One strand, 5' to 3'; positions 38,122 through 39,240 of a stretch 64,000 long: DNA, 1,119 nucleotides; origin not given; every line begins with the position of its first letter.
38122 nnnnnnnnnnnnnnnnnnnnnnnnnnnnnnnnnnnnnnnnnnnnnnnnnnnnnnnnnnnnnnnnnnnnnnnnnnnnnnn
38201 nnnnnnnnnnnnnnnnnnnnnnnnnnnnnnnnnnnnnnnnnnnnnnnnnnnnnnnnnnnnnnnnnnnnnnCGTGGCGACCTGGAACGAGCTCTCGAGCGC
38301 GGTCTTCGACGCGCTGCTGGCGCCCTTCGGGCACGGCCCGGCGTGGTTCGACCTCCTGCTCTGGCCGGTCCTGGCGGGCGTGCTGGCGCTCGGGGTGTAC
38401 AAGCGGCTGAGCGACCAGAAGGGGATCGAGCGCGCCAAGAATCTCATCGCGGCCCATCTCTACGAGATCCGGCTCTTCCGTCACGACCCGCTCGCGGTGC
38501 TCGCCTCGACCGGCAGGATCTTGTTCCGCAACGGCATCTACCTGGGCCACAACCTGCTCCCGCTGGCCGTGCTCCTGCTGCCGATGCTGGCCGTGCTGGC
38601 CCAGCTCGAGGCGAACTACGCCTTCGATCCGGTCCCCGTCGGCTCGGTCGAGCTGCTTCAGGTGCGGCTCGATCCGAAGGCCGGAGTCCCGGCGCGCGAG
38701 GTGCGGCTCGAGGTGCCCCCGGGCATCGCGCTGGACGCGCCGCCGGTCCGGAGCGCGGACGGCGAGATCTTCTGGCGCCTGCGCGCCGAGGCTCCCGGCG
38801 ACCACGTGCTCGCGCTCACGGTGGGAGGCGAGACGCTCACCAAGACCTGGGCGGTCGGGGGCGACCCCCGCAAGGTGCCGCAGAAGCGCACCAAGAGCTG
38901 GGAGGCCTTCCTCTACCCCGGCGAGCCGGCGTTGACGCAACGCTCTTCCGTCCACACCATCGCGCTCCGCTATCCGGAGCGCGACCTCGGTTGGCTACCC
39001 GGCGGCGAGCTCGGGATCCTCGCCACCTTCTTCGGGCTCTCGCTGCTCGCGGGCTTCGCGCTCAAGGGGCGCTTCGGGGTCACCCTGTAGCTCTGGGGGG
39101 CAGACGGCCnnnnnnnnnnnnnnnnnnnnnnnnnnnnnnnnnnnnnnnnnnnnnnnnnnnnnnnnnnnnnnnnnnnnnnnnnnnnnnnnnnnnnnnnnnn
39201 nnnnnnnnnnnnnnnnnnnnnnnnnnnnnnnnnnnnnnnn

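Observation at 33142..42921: Candidate undescribed system: operon of two ENPP-like phosphodiesterases, an RHH protein, a membrane protein, a sulfotransferase, a GT1 glycosyltransferase and a cytoplasmic O-GlcNAcase homologue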

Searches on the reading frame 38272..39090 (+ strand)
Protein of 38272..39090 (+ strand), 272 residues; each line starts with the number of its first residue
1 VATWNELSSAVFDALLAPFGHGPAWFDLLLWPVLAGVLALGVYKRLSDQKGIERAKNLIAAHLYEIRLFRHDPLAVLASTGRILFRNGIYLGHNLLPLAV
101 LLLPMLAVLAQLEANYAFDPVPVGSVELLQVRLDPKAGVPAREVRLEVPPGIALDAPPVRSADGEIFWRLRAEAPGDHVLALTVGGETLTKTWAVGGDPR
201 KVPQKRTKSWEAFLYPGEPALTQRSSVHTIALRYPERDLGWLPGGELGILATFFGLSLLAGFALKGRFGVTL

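Call 4: search_protein_families(library=pfam, proteins=[window:38272-39090:+], max_evalue=0.01)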
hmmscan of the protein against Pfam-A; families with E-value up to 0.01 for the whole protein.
window:38272-39090:+ (272 aa): 0 families

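Call 5: search_protein_families(library=ncbifam, proteins=[window:38272-39090:+], max_evalue=0.01)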
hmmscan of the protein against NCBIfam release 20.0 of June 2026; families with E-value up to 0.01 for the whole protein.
window:38272-39090:+ (272 aa): 0 families

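Call 6: find_homologous_proteins(query=window:38272-39090:+)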
Query window:38272-39090:+ (272 aa): 620 proteins with E <= 0.001 among 8000 candidates; the best 120 are listed.
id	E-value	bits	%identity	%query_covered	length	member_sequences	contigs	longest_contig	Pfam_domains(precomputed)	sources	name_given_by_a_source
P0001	4.5e-153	526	88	100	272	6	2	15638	-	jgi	jgi:hypothetical protein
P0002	1.1e-152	525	87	100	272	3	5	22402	-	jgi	jgi:hypothetical protein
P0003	1.9e-151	521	86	100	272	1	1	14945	-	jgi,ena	-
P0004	1.7e-150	518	87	100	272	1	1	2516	-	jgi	jgi:hypothetical protein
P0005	2.3e-149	514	86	100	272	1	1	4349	-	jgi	jgi:hypothetical protein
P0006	9.7e-149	512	86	100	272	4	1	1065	-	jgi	jgi:hypothetical protein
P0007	1.0e-148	512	85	100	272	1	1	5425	-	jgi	jgi:hypothetical protein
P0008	1.7e-146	505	82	100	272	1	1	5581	-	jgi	jgi:hypothetical protein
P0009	3.4e-146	504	84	100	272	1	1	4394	-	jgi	jgi:hypothetical protein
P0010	3.5e-146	504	84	100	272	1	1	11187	-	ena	-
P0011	6.3e-146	503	83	100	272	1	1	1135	-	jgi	jgi:hypothetical protein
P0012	8.1e-146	503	83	100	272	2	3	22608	-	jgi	jgi:hypothetical protein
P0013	1.1e-145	502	82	100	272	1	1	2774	-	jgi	jgi:hypothetical protein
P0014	2.4e-145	501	83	100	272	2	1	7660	-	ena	-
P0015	5.7e-145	500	83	100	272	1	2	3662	-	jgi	jgi:hypothetical protein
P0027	6.4e-141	487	82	100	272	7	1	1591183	-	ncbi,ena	-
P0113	8.9e-122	424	71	100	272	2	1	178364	-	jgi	-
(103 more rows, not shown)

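Call 8: find_encoding_contigs(protein=P0027, flank=10000, max_places=3)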
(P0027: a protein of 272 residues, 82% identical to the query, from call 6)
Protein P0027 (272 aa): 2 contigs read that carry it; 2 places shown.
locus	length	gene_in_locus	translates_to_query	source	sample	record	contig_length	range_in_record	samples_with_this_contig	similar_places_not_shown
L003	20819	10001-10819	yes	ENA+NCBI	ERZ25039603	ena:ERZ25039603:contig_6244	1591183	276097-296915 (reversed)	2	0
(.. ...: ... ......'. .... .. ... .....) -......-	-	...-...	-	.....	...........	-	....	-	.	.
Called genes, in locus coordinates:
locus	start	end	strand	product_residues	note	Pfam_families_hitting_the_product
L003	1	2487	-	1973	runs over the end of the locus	PF05345:He_PIG, PF17892:Cadherin_5 (faint), PF17963:Big_9 (weak), PF13620:CarboxypepD_reg, PF13715:CarbopepD_reg_2 (weak)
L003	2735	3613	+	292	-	-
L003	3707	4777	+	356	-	PF00196:GerE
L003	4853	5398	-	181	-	-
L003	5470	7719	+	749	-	PF01663:Phosphodiest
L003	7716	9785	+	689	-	PF01663:Phosphodiest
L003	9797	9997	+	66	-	-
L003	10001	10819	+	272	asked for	-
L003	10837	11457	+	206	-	PF13469:Sulfotransfer_3 (faint)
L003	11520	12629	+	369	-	PF25917:BSH_RND, PF25973:BSH_CzcB (faint), PF25876:HH_MFP_RND (weak), PF25885:HH_EMRA (weak), PF25954:Beta-barrel_RND_2 (weak), PF25967:RND-MFP_C (weak), PF25989:YknX_C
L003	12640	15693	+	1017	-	PF00873:ACR_tran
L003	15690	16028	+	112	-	-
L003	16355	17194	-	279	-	PF00512:HisKA, PF02518:HATPase_c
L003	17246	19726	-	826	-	PF00912:Transgly, PF17092:PCB_OB (weak), PF00905:Transpeptidase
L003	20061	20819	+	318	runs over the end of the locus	PF02951:GSH-S_N, PF02955:GSH-S_ATP, PF08443:RimK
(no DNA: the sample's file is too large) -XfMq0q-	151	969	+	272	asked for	-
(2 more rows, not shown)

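Call 9: find_encoding_contigs(protein=P0113, flank=10000, max_places=3)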
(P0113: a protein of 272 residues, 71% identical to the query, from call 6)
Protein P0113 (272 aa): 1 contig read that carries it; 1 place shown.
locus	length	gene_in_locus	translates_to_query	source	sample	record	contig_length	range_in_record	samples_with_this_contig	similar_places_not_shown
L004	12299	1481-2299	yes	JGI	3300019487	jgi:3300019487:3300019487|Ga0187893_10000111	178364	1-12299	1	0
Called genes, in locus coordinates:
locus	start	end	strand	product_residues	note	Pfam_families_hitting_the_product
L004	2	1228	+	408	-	?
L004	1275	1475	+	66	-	-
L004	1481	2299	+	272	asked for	-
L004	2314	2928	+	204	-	PF00685:Sulfotransfer_1, PF13469:Sulfotransfer_3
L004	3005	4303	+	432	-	PF05694:SBP56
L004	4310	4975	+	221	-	PF02630:SCO1-SenC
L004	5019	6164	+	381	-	PF22778:VCPO_2nd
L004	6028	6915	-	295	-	PF05721:PhyH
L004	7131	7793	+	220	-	-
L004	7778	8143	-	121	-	PF00903:Glyoxalase, PF18029:Glyoxalase_6 (weak)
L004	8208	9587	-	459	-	PF00355:Rieske, PF00848:Ring_hydroxyl_A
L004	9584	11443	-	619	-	PF00890:FAD_binding_2, PF01266:DAO (weak), PF12831:FAD_oxidored (weak), PF13450:NAD_binding_8 (faint)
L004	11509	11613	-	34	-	-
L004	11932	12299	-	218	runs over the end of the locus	PF14114:DUF4286 (faint)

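Call 14: find_related_loci(query=A1, collection=genome_contigs, flank=10000)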
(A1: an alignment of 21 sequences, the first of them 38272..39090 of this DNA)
Query A1 (272 aa) in genome_contigs; peptide patterns used: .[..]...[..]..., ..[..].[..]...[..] (x = any residue, [..] = any of these).
50 stretches matched a pattern; 16 encode a relative of the query (tblastn E <= 1e-3); 16 distinct loci.
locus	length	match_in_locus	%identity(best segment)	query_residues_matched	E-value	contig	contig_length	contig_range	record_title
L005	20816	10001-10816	82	1-272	2e-145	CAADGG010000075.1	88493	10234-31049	uncultured proteobacterium isolate PRO3.fa.gz genome assembly, contig: k127_93617, whole genome shotgun sequence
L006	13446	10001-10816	77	1-272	3e-140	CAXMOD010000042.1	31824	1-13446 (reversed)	MAG: uncultured Desulfobacterales bacterium isolate 07C-BC-St03_bin.17.orig genome assembly, contig: k141_838068, whole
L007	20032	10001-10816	76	1-272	4e-135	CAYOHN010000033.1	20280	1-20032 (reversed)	MAG TPA_asm: uncultured Spirochaetales bacterium isolate SRP141376_co3_98 genome assembly, contig: NODE_7162_length_2028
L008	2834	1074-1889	81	1-272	2e-135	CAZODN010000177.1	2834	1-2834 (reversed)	MAG TPA_asm: uncultured Gaiellales bacterium isolate binchicken_co274_50 genome assembly, contig: NODE_86583_length_2834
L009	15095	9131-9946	72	1-272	7e-127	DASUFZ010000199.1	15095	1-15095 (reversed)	MAG TPA_asm: Myxococcota bacterium isolate SMAG_U1392 k141_98668, whole genome shotgun sequence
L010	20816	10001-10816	73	1-272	2e-120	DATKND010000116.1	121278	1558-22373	MAG TPA_asm: Myxococcota bacterium isolate SMAG_U14728 k141_1431693, whole genome shotgun sequence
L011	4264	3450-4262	66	1-271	2e-121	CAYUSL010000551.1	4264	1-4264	MAG TPA_asm: uncultured bacterium isolate binchicken_co118_326 genome assembly, contig: NODE_31046_length_4264_cov_22.82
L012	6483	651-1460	63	3-272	1e-107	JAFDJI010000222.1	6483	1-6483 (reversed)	MAG: Deltaproteobacteria bacterium isolate Meg22_24_Bin_159 Meg22_24_Bin_159_scaffold_25417, whole genome shotgun sequen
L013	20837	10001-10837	59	1-272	1e-102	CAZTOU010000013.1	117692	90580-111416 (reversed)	MAG TPA_asm: uncultured Spirochaetales bacterium isolate binchicken_co142_37 genome assembly, contig: NODE_254_length_11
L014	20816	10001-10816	78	1-272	9e-140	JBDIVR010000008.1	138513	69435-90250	MAG: Myxococcota bacterium isolate Bin_18 NODE_88_length_138513_cov_9.375110, whole genome shotgun sequence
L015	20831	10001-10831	53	1-272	2e-93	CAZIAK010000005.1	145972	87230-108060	MAG TPA_asm: uncultured Phycisphaerales bacterium isolate binchicken_co46_894 genome assembly, contig: NODE_132_length_1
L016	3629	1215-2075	53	7-272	1e-92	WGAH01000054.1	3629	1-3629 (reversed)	MAG: Deltaproteobacteria bacterium isolate S143_5 k151_12702, whole genome shotgun sequence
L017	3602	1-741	58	27-272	8e-88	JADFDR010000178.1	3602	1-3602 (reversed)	MAG: Geobacter sp. isolate QR_Bin.25 NODE_178_length_3602_cov_13.0428, whole genome shotgun sequence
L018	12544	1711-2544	50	1-272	2e-83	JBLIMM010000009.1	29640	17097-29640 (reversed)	MAG: Pseudohongiellaceae bacterium isolate 3300053785_87 Ga0535658_0002832, whole genome shotgun sequence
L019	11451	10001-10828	48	1-270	6e-75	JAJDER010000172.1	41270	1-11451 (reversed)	MAG: Planctomycetota bacterium isolate OFTM9 OFTM9_171, whole genome shotgun sequence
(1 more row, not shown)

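Call 17: search_protein_representatives(alignment_id=A1)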
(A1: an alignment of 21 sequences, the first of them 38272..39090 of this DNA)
Query: 21 sequences, 272 profile positions. Proteins with E-value up to 0.001 (for the whole library): 2368; up to 1e-10: 1591; up to 1e-30: 549. The best 150 are listed.
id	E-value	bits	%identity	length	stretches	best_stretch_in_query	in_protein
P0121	6.4e-113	393.1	-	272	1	1-272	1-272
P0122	1.1e-106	372.7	-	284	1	1-271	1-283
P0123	1.1e-106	372.6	-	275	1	1-272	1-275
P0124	7.8e-81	287.9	-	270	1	4-271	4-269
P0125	5.5e-80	285.1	-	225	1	1-163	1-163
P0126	1.7e-69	250.8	-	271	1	1-272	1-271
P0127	9.6e-69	248.3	-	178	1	91-272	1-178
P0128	6.1e-59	216.1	-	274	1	1-270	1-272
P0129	2.3e-58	214.2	-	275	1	1-271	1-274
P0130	7.3e-56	206.0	-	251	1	1-154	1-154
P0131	1.4e-55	205.1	-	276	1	1-270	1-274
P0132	1.4e-55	205.1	-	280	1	1-272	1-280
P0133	9.5e-55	202.4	-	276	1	6-270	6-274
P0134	2.4e-54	201.0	-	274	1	1-271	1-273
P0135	4.7e-54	200.1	-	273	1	1-272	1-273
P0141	2.4e-52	194.5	-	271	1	4-271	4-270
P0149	5.7e-51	190.0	-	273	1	1-272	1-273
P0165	1.8e-48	181.8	-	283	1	2-272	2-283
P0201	9.4e-46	172.9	-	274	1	1-271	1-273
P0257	2.0e-43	165.2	-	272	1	1-272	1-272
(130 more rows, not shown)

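Call 21: predict_structure(alignment_id=A1)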
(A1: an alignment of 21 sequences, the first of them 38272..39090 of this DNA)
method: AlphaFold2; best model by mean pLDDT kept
length: 272 residues; sequences in the alignment: 21
mean_pLDDT: 88.2   pTM: 0.77
mean pLDDT of the five models: 88.2, 87.9, 84.1, 82.9, 76.5
residues with pLDDT >= 90: 123; 70-90: 139; 50-70: 10; < 50: 0
segments of 3 or more residues with pLDDT < 50: none
pLDDT, mean of each block of 10 residues (from residue 1): 76 71 78 87 82 89 89 89 90 83 86 90 97 93 94 95 93 97 94 93 92 88 94 92 88 90 80 57
secondary structure, 60 per line:
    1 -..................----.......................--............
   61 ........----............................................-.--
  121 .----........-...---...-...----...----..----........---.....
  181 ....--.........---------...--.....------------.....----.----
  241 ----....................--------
elements in order: H2-19 H24-46 H49-68 H73-116 E126-133 E145-147 E152-154 E165-172 E176-184 E187-195 E205-207 H210-214 E227-231 H245-264

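Call 33: search_protein_families(library=pfam, proteins=[L015:3660-4619:+, L015:4552-5346:+, L019:3501-4466:+, L019:4503-5195:+, L019:1841-3454:+, L012:2731-4329:+, L012:4438-4839:+, L016:2111-2653:+, L013:2419-3693:-, L013:10856-12148:-], max_evalue=0.001)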
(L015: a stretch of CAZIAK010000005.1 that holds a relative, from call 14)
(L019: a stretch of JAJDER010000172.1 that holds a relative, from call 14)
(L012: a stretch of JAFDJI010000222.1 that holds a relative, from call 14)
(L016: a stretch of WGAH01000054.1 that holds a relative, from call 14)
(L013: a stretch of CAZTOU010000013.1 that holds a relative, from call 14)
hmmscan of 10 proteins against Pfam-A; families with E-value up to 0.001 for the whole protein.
L015:3660-4619:+ (319 aa): 1 family
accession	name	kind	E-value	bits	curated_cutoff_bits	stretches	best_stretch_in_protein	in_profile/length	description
PF00884.28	Sulfatase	-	1.8e-07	31.3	25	1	105-314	73-270/301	Sulfatase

L015:4552-5346:+ (264 aa): 4 families
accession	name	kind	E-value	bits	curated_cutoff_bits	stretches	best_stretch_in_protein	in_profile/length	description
PF01583.26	APS_kinase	-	1.4e-62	210.7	21.1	1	66-214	1-152/152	Adenylylsulphate kinase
PF01656.29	CbiA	-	3.4e-05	24.3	25.4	1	76-139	8-70/125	CobQ/CobB/MinD/ParA nucleotide binding domain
PF13671.12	AAA_33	-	0.00012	22.8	27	1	71-161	3-92/143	AAA domain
PF13614.12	AAA_31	-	0.0004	20.8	27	1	77-128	12-62/177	AAA domain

L019:3501-4466:+ (321 aa): 1 family
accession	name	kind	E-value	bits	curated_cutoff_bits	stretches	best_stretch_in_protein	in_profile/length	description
PF00884.28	Sulfatase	-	3.1e-06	27.2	25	1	41-315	2-269/301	Sulfatase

L019:4503-5195:+ (230 aa): 5 families
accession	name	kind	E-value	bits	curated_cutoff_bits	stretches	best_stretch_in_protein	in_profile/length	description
PF01583.26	APS_kinase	-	2.6e-63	213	21.1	1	33-181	1-152/152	Adenylylsulphate kinase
PF13671.12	AAA_33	-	4.5e-06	27.5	27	1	37-129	2-93/143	AAA domain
PF08433.16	KTI12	-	2.4e-05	24.4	22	1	37-159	4-128/271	Chromatin associated protein KTI12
PF13207.12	AAA_17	-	9.7e-05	23.1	27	1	40-88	1-43/136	AAA domain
PF01656.29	CbiA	-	0.00046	20.6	25.4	1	42-103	7-66/125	CobQ/CobB/MinD/ParA nucleotide binding domain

L019:1841-3454:+ (537 aa): 2 families
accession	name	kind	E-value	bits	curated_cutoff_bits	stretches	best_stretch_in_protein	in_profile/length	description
PF01747.23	ATP-sulfurylase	-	2.7e-92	308.4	24.3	1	318-529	2-211/212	ATP-sulfurylase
PF14306.12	PUA_2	-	2.4e-44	151.2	27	1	156-309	2-158/159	PUA-like domain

L012:2731-4329:+ (532 aa): 1 family
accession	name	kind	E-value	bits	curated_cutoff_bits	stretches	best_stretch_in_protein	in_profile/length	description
PF01103.29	Omp85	-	5.1e-11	43.1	24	1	315-513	97-304/325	Omp85 superfamily domain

L012:4438-4839:+ (133 aa): 1 family
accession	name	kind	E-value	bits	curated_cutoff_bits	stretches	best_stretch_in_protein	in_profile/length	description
PF02566.24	OsmC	-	6.1e-16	59.1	27.5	1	34-127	1-98/100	OsmC-like protein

L016:2111-2653:+ (180 aa): 0 families

L013:2419-3693:- (424 aa): 1 family
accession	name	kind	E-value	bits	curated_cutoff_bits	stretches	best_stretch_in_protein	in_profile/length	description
PF01116.26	F_bP_aldolase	-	2.9e-26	93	25.5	1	46-307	17-262/277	Fructose-bisphosphate aldolase class-II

L013:10856-12148:- (430 aa): 1 family
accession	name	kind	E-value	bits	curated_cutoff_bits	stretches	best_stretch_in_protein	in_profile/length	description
PF02515.22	CoA_transf_3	-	1.3e-102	344.1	23.3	1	34-406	1-366/366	CoA-transferase family III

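Call 52: list_cluster_members(proteins=[P0124, P0126, P0128, P0131, P0135, P0141, P0149, P0165, P0201, P0257])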
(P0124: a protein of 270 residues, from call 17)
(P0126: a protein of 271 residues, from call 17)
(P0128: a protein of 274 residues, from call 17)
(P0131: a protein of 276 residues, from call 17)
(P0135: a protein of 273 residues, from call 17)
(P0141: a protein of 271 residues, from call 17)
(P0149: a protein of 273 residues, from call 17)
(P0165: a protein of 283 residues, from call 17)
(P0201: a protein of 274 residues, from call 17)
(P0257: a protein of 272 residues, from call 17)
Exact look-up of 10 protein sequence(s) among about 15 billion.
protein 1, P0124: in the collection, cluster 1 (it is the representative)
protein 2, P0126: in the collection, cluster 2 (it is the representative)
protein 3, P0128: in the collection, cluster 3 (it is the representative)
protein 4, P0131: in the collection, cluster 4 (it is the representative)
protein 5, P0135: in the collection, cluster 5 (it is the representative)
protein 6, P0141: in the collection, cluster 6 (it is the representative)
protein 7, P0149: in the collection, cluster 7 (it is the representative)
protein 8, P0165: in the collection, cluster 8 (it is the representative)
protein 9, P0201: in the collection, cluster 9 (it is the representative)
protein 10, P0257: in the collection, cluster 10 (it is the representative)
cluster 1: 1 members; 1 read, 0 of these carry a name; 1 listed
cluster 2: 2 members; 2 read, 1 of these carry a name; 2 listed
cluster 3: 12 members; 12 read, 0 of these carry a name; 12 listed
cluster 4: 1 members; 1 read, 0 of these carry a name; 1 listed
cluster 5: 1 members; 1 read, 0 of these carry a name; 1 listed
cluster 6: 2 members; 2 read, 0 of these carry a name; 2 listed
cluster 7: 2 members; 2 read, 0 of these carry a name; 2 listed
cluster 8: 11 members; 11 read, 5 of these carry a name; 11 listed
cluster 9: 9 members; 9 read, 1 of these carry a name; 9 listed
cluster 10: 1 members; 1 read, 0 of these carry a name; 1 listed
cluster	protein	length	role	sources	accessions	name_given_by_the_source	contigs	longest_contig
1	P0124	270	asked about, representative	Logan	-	-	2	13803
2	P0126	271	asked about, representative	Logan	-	-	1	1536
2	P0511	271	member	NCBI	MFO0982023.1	MAG: hypothetical protein U1E76_09825 [Planctomycetota bacterium]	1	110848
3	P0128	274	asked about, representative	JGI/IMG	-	-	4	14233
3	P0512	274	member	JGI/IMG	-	-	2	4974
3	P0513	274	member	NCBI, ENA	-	-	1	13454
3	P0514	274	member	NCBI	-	-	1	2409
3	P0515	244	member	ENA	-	-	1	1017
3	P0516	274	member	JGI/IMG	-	-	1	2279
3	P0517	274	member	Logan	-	-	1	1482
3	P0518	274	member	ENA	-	-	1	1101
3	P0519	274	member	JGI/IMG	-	-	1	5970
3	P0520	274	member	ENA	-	-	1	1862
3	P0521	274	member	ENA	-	-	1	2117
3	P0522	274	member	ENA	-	-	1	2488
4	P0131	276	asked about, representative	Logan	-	-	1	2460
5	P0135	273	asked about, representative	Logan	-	-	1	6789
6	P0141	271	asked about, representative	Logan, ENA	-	-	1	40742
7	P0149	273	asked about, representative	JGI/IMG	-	-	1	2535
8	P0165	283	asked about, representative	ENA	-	-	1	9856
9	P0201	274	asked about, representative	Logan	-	-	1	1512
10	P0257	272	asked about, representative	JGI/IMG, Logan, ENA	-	-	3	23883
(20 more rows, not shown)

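Call 53: search_protein_families(library=pfam, alignment_id=A3, max_evalue=1)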
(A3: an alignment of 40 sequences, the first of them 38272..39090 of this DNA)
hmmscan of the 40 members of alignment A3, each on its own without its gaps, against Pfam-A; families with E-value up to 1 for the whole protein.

A. member 1, window:38272-39090:+ (272 aa): 0 families

B. families by the number of members that match (of 40 scanned): 22 families
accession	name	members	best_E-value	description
PF01956.21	EMC3_TMCO1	6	2.2e-05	Integral membrane protein EMC3/TMCO1-like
PF02325.22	YGGT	2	0.011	YGGT family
PF06305.16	LapA_dom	2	0.045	Lipopolysaccharide assembly protein A domain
PF07254.17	Cpta_toxin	2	0.05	Membrane-bound toxin component of toxin-antitoxin system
PF01496.24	V_ATPase_I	2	0.23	V-type ATPase 116kDa subunit family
PF16927.11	HisKA_7TM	1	0.0037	N-terminal 7TM region of histidine kinase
PF10746.14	Phage_holin_2_2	1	0.0092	Phage holin T7 family, holin superfamily II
PF22091.2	DUF6941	1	0.013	Family of unknown function (DUF6941)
PF00630.25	Filamin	1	0.014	Filamin/ABP280 repeat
PF09622.15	DUF2391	1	0.014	Putative integral membrane protein (DUF2391)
PF09038.16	53-BP1_Tudor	1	0.022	Tumour suppressor p53-binding protein-1 Tudor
PF23619.1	Ig_VWA7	1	0.074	VWA7 Ig-like domain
PF04465.17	DUF499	1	0.088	Protein of unknown function (DUF499)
PF06754.17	PhnG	1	0.12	Phosphonate metabolism protein PhnG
PF08484.17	Methyltransf_14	1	0.14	C-methyltransferase C-terminal domain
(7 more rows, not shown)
